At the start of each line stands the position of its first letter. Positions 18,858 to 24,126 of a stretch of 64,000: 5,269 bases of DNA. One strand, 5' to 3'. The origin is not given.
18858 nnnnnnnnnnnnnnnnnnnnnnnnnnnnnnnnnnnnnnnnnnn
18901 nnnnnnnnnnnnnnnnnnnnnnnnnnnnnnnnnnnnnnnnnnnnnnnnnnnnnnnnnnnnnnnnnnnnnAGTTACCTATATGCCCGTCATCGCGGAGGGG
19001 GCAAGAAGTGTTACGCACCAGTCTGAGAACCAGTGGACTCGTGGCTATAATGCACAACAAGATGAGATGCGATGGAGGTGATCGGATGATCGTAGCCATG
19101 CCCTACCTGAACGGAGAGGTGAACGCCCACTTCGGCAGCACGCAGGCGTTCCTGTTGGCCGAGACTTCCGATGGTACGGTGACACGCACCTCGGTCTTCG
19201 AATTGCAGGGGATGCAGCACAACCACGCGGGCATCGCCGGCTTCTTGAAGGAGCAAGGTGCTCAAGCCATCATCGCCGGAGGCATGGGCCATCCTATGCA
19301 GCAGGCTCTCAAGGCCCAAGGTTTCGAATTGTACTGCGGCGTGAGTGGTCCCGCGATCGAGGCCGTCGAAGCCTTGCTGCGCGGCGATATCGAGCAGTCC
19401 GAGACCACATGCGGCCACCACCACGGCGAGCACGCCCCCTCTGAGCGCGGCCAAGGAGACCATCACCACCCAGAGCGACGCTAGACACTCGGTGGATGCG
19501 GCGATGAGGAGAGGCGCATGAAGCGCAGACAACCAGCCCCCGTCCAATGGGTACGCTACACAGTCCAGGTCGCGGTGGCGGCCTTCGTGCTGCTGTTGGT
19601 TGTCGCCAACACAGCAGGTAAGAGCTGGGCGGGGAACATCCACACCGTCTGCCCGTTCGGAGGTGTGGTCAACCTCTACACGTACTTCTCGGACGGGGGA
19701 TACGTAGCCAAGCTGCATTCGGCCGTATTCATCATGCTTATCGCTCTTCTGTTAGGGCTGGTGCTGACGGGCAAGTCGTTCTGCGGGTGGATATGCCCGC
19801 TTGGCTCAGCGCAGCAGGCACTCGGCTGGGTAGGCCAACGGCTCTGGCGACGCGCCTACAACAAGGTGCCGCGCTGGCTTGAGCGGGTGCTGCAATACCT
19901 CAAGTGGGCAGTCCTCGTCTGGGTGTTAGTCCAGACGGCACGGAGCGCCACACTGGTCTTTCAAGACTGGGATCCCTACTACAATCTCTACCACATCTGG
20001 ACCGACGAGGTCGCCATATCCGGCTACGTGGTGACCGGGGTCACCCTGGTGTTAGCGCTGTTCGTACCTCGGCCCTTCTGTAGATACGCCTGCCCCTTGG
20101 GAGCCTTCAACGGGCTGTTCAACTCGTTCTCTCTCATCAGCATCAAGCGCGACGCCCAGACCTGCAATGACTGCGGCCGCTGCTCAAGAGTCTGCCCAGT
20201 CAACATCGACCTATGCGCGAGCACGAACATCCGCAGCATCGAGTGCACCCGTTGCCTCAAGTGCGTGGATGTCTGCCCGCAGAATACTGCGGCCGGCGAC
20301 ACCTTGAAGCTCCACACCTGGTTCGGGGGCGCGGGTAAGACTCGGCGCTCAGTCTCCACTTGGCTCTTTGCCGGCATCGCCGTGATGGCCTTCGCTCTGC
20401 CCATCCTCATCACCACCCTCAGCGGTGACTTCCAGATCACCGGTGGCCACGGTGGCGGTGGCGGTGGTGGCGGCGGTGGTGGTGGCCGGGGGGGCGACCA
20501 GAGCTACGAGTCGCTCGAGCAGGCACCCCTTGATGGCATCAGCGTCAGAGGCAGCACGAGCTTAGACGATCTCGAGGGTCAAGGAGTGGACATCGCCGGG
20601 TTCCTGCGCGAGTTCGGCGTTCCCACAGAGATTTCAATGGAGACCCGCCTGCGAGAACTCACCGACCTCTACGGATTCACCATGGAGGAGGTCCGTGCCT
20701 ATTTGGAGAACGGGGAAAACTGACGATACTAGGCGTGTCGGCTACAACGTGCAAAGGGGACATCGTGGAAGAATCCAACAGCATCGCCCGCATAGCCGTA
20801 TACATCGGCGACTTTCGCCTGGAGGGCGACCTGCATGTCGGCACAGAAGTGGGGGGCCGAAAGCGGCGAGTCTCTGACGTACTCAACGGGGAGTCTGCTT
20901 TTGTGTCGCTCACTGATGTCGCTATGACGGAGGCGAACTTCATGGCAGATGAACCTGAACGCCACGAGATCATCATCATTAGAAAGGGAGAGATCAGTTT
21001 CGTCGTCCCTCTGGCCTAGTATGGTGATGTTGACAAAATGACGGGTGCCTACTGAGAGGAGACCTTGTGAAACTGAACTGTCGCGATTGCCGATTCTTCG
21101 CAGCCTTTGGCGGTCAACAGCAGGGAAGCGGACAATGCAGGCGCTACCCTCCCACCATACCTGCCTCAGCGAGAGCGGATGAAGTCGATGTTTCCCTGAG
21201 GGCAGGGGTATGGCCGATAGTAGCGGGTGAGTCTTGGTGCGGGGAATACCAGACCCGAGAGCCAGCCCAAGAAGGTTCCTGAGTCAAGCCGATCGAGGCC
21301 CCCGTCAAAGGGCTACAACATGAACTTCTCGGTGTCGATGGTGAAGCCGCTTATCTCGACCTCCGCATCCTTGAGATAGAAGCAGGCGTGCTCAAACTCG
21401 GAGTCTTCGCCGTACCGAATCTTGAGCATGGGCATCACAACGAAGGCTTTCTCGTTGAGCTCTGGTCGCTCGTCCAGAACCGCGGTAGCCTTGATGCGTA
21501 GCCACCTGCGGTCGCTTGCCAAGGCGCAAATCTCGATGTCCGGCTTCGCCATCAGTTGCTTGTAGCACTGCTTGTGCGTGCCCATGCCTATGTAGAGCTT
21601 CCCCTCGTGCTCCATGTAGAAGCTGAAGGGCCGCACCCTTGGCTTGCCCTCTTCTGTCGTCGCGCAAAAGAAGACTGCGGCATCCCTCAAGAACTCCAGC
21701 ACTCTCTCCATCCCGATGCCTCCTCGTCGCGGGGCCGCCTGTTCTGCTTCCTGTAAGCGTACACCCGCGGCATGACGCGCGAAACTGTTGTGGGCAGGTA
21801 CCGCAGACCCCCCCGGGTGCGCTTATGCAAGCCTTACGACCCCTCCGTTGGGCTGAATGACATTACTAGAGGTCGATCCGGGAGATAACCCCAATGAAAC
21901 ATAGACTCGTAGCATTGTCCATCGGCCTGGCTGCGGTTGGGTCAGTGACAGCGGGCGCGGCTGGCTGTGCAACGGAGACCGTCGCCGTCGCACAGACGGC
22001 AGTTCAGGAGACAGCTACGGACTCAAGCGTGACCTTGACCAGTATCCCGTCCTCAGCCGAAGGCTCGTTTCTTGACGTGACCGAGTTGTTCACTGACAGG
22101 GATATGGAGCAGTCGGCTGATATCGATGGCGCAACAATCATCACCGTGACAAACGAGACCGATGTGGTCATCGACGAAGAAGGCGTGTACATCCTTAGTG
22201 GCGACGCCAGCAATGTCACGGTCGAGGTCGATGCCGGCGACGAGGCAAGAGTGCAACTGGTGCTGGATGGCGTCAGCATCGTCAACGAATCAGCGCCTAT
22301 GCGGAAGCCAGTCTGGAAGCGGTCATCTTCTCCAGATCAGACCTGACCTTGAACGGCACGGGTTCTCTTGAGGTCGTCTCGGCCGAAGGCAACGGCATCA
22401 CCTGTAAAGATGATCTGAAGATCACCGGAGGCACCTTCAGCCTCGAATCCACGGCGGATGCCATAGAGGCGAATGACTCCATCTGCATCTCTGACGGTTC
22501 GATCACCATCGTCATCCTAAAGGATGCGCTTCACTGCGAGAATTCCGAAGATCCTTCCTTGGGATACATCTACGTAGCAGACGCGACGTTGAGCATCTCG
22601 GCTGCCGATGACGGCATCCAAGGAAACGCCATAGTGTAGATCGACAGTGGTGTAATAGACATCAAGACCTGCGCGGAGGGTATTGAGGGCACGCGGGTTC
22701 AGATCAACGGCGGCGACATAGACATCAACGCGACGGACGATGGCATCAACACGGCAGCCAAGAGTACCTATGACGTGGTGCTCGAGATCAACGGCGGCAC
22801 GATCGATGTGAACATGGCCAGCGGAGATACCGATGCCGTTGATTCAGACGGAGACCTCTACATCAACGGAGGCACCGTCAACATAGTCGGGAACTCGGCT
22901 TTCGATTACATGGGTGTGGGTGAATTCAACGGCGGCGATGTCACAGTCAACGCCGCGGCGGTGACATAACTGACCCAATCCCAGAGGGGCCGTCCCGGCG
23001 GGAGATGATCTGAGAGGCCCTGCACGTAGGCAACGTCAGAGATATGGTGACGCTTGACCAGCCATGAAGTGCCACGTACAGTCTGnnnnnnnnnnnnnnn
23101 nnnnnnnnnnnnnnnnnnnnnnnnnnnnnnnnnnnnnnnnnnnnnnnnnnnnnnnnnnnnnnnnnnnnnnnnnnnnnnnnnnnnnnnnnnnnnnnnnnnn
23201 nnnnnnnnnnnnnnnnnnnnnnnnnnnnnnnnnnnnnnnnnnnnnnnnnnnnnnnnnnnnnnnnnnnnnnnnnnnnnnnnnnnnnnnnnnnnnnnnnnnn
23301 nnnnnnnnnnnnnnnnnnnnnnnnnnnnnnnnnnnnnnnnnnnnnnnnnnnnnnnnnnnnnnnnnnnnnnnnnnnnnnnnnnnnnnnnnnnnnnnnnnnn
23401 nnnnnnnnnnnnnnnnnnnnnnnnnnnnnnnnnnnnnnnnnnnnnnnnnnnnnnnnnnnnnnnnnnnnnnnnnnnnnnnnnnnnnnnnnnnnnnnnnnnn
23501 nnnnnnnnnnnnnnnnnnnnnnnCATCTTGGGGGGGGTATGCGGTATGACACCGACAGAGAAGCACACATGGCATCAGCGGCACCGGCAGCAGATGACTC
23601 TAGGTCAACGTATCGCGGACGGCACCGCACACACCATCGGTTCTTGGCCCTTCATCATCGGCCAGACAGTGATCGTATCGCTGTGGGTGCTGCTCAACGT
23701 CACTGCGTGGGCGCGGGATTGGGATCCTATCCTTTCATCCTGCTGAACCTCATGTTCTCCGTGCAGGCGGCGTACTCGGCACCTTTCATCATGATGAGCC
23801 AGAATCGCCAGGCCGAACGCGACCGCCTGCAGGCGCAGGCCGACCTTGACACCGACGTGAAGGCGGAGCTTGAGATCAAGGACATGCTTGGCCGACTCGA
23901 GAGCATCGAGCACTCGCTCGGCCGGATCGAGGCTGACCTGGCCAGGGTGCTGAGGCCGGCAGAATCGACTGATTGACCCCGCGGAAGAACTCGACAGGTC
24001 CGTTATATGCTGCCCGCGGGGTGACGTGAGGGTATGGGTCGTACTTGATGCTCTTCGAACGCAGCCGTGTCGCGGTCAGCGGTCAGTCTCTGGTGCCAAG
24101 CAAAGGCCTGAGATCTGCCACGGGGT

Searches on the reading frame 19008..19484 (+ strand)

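Call 53: search_protein_families(library=pfam, proteins=[window:19008-19484:+], max_evalue=0.001)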
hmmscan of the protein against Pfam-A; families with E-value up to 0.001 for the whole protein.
window:19008-19484:+ (158 aa): 1 family
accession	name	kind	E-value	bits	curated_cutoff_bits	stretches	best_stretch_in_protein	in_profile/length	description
PF02579.22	Nitro_FeMo-Co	-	3e-17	63.2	26.3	1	35-124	2-93/94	Dinitrogenase iron-molybdenum cofactor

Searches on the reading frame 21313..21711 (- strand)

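Call 13: search_protein_families(library=pfam, proteins=[window:21313-21711:-], max_evalue=0.01)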
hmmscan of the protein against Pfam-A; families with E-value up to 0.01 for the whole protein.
window:21313-21711:- (132 aa): 1 family
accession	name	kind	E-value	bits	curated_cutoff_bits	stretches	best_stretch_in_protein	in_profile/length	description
PF01243.27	PNPOx_N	-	9.1e-08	32.9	28.1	1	2-89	3-85/120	Pyridoxamine 5'-phosphate oxidase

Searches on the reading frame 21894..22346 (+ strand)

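Call 68: search_protein_families(library=pfam, proteins=[window:21894-22346:+], max_evalue=0.001)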
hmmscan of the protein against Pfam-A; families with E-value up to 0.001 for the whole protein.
window:21894-22346:+ (150 aa): 1 family
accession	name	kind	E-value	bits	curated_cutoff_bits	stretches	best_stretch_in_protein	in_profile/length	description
PF14262.12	Cthe_2159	-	1.8e-09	37.7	25.8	1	88-135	2-49/262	Carbohydrate-binding domain-containing protein Cthe_2159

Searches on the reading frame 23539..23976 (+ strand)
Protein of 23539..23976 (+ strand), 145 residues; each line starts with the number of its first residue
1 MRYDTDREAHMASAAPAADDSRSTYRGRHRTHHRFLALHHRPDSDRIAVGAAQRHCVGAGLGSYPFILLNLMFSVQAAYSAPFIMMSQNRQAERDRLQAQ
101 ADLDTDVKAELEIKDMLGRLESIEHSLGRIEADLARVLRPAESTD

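Call 13: search_protein_families(library=pfam, proteins=[window:23539-23976:+], max_evalue=0.01)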
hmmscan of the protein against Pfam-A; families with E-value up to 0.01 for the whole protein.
window:23539-23976:+ (145 aa): 1 family
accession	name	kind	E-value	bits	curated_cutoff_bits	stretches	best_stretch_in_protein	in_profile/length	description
PF06210.16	DUF1003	-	1.2e-22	80.5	27.4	1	63-130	32-99/103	Protein of unknown function (DUF1003)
